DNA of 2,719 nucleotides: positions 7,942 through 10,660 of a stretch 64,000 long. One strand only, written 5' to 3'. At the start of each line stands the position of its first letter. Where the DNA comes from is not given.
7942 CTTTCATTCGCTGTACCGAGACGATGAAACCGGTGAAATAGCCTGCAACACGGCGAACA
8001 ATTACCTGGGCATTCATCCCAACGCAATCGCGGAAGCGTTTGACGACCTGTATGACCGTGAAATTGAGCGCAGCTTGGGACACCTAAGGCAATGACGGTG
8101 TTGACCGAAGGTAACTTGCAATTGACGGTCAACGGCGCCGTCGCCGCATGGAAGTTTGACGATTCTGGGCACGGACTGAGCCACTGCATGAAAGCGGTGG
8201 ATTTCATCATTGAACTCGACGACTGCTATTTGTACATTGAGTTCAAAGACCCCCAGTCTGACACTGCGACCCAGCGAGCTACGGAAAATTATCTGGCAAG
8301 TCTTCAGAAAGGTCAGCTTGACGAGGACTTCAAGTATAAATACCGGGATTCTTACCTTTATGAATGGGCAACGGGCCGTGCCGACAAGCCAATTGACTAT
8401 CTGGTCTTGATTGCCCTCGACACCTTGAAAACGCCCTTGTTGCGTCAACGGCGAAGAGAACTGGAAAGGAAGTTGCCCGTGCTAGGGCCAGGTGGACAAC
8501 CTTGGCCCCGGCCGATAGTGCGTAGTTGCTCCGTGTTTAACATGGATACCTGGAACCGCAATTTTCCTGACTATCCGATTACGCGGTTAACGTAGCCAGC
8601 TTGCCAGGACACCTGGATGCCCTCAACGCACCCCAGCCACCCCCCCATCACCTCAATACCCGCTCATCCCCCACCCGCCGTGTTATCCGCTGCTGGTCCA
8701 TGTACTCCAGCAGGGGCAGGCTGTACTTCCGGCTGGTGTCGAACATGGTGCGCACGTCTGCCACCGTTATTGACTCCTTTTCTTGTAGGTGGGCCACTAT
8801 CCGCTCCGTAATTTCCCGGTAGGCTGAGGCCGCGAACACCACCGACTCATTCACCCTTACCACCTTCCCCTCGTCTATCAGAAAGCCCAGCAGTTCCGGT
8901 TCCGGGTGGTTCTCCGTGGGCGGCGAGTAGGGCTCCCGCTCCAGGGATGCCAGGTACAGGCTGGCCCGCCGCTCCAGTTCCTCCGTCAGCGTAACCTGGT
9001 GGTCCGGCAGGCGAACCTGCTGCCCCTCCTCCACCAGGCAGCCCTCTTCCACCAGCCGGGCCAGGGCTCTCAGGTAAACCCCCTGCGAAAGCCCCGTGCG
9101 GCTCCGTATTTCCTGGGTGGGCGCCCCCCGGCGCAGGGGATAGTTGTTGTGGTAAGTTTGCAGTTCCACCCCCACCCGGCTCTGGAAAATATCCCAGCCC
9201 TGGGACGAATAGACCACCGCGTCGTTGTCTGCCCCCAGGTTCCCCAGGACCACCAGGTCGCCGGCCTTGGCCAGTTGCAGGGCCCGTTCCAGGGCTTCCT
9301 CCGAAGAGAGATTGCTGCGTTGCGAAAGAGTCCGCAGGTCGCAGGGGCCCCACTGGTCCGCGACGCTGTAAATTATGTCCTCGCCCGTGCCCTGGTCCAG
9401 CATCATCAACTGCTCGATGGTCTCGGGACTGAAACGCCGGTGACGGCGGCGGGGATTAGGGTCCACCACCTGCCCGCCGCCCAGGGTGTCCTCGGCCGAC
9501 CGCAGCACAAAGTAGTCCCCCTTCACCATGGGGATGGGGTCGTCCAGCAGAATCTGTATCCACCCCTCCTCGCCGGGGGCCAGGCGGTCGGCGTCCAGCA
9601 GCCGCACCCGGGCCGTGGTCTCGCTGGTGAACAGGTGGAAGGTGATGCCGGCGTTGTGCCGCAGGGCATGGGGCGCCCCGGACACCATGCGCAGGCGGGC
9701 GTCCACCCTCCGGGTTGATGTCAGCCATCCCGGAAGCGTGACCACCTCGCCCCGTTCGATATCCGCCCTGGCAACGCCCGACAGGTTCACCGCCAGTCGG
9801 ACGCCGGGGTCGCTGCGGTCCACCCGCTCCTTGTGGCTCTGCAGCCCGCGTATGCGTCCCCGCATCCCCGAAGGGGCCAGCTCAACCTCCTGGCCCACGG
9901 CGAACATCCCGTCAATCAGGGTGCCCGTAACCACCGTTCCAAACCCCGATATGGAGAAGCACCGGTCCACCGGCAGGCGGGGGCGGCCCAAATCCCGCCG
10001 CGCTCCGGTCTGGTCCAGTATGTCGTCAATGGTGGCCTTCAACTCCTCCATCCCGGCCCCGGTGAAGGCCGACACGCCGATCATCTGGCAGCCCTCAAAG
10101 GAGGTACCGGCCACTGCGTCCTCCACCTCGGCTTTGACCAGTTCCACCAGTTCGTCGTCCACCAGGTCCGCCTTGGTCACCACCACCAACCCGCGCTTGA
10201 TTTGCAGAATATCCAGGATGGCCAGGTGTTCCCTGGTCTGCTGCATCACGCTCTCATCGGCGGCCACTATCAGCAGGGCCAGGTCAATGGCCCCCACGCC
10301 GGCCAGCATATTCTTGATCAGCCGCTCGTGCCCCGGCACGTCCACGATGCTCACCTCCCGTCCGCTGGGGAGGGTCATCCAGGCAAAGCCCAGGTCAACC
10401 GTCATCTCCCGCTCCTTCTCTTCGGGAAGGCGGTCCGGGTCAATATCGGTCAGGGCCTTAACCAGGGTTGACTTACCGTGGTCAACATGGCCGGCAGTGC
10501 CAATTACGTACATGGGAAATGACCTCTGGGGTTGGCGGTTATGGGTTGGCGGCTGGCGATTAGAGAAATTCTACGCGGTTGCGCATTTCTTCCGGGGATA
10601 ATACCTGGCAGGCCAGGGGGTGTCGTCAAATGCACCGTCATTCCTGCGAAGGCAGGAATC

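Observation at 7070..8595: Low-GC two-gene module next to the tRNA cluster: ABC-type ATPase plus small PD-(D/E)xK-like protein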

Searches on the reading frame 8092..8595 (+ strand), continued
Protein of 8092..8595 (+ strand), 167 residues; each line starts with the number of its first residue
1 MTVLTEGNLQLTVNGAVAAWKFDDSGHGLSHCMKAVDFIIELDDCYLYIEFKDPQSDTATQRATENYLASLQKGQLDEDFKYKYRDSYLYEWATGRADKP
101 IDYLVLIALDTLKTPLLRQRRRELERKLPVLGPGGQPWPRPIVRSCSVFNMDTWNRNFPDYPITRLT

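Call 59: search_solved_structures(query=A2, max_evalue=10, show_alignments=2)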
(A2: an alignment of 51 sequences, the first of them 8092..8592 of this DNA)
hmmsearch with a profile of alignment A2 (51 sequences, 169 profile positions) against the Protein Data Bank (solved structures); distinct sequences matched with E-value up to 10: 3.
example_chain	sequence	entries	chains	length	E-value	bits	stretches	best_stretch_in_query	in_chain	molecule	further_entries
8bao_A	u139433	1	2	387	0.087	15.7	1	9-55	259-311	DUF1887 family protein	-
5jen_A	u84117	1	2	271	0.13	15.1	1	21-85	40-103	Anti-sigma-V factor RsiV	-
5ls9_A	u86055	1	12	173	0.36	13.7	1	28-65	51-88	Ferritin, putative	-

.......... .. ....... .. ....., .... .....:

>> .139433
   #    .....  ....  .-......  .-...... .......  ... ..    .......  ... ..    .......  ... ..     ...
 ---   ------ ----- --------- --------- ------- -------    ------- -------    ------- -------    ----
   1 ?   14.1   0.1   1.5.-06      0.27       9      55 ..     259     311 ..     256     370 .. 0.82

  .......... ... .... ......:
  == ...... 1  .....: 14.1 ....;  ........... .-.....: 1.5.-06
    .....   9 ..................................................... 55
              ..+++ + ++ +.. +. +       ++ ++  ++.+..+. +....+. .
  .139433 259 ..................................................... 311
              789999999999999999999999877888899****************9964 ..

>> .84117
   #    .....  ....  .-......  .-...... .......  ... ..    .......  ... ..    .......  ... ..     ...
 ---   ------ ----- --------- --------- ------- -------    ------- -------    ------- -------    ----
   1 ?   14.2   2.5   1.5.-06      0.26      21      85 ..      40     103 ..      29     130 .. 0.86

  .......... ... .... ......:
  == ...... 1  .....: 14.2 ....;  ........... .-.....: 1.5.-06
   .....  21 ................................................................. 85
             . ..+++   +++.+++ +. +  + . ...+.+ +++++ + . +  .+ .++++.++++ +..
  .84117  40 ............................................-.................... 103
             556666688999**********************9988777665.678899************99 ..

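Call 70: find_related_loci(query=A1, collection=viral_contigs, flank=8000)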
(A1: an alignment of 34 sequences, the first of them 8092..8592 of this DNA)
Query A1 (167 aa) in viral_contigs; peptide patterns used: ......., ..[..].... (x = any residue, [..] = any of these).
48 stretches matched a pattern; 1 encode a relative of the query (tblastn E <= 1e-3); 1 distinct loci.
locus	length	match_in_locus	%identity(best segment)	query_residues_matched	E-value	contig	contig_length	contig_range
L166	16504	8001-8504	52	1-167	1e-58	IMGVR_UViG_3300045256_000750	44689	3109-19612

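Call 71: search_dna_similar(query=window:8092-8592:+, collection=plasmids, mode=protein, max_evalue=0.00001, max_rows=12)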
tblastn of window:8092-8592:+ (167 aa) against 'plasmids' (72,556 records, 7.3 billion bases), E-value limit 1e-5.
Records with a match: 2; places in all: 2; records where one place covers at least 80% of the query: 2.
Best place of each record, by identity: <60% 2.
By first word of the organism name: Methylomonas 1; Sphingobium 1.
By predicted mobility (MOB-suite, as given by PLSDB): mobilizable 1; conjugative 1.
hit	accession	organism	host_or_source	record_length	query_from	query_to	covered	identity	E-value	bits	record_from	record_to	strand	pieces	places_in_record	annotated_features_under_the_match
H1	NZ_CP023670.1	Methylomonas koyamae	-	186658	1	167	100%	33.5%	3e-17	85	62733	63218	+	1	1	hypothetical protein | ATP-binding protein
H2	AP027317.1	Sphingobium sp. TomMM15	-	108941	1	167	100%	29.9%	2e-16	82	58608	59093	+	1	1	hypothetical protein (x2)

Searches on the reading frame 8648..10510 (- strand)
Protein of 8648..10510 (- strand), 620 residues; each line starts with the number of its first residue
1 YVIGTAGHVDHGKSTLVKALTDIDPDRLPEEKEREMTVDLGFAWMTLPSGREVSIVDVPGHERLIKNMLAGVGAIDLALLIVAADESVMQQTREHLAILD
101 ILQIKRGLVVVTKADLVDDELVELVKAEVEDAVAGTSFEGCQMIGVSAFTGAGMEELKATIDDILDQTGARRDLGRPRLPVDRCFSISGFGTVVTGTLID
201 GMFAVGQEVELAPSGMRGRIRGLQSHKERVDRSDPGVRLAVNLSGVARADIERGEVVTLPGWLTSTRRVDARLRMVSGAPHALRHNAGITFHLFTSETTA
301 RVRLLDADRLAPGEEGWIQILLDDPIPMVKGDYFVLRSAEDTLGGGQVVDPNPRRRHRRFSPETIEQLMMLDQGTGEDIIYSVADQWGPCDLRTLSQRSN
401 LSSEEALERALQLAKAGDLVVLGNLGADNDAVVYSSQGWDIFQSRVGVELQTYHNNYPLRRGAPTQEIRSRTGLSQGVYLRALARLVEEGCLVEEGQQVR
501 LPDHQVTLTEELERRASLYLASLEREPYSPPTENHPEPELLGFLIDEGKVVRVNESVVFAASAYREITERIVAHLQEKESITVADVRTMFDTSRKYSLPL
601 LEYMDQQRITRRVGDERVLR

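Call 53: find_related_loci(query=window:8648-10510:-, collection=metagenome_contigs, flank=6000)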
Query window:8648-10510:- (620 aa) in metagenome_contigs; peptide patterns used: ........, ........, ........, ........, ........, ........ (x = any residue, [..] = any of these).
175 stretches matched a pattern; 111 encode a relative of the query (tblastn E <= 1e-3); the best 80 are kept; 80 distinct loci.
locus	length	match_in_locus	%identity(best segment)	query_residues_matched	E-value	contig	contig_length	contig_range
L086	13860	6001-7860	90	1-620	0e+0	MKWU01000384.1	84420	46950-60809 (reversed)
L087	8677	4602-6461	76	1-620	0e+0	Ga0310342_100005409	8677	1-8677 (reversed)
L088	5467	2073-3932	75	1-620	0e+0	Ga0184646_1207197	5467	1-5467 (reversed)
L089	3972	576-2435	73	1-620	0e+0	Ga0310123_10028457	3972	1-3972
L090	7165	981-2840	74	1-620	0e+0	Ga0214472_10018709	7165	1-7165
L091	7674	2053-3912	74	1-620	0e+0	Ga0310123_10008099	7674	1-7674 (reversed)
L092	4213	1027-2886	74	1-620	0e+0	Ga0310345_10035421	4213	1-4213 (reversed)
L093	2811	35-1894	73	1-620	0e+0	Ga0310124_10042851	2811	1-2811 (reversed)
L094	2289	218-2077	73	1-620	0e+0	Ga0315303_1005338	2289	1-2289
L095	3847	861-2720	73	1-620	0e+0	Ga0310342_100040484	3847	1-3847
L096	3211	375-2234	72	1-620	0e+0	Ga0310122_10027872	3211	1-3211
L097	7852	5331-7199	72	1-620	0e+0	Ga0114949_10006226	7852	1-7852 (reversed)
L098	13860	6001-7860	72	1-620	0e+0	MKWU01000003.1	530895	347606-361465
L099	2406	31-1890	71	1-620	0e+0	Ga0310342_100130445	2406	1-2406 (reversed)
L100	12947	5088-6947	70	1-620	0e+0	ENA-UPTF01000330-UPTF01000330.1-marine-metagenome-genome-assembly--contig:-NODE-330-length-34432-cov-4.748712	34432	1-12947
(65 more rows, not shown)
